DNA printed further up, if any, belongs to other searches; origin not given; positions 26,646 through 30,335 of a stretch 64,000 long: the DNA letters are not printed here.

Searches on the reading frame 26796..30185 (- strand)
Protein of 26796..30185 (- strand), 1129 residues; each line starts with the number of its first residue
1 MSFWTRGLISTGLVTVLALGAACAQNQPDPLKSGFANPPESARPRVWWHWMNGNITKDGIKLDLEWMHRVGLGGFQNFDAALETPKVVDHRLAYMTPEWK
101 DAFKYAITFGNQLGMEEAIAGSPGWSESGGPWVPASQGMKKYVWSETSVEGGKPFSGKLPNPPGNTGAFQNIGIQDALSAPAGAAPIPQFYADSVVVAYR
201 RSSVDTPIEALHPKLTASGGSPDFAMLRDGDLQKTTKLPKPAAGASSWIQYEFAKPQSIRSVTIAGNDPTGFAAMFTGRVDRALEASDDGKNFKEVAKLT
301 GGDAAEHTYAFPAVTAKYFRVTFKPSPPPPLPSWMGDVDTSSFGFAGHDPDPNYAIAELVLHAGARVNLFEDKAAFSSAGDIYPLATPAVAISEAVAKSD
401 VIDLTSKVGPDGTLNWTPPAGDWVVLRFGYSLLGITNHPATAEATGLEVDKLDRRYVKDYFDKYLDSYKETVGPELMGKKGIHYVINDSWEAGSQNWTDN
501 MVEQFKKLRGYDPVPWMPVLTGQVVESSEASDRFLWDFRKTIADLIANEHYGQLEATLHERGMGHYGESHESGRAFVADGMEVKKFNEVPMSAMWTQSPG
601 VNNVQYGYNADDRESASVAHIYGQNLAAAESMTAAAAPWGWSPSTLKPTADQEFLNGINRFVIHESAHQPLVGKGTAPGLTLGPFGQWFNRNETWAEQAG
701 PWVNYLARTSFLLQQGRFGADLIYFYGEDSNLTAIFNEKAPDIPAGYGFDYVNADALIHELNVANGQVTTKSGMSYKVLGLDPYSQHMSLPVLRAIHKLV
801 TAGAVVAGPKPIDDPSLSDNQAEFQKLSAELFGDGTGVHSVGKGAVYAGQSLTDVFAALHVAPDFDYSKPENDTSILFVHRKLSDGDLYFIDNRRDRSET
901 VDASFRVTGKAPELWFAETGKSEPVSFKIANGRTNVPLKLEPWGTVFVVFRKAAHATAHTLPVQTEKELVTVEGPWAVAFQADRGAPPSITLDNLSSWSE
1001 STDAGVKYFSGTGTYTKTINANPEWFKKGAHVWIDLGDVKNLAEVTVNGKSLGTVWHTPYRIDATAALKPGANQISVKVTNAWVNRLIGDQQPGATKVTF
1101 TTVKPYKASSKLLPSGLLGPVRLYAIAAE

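Call 48: search_protein_families(library=pfam, proteins=[window:26796-30185:-], max_evalue=0.00001)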
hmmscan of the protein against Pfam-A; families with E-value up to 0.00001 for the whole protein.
window:26796-30185:- (1129 aa): 5 families
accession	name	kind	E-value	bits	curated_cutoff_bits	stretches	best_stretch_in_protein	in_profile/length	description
PF17132.9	Glyco_hydro_106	-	0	1137.7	29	1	37-928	2-742/743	alpha-L-rhamnosidase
PF00754.31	F5_F8_type_C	-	3.9e-08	33.9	28.2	1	242-324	30-113/127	F5/8 type C domain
PF22666.2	Glyco_hydro_2_N2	-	5.7e-08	33.4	27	1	1014-1087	51-125/167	Glycosyl hydrolase 2 galactose-binding domain-like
PF22633.2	F5_F8_type_C_2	-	2.5e-07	31.7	27.8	1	229-321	4-91/91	NedA-like, galactose-binding domain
PF02837.24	Glyco_hydro_2_N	-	1.7e-06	28.5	28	1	996-1099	50-153/169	Glycosyl hydrolases family 2, sugar binding domain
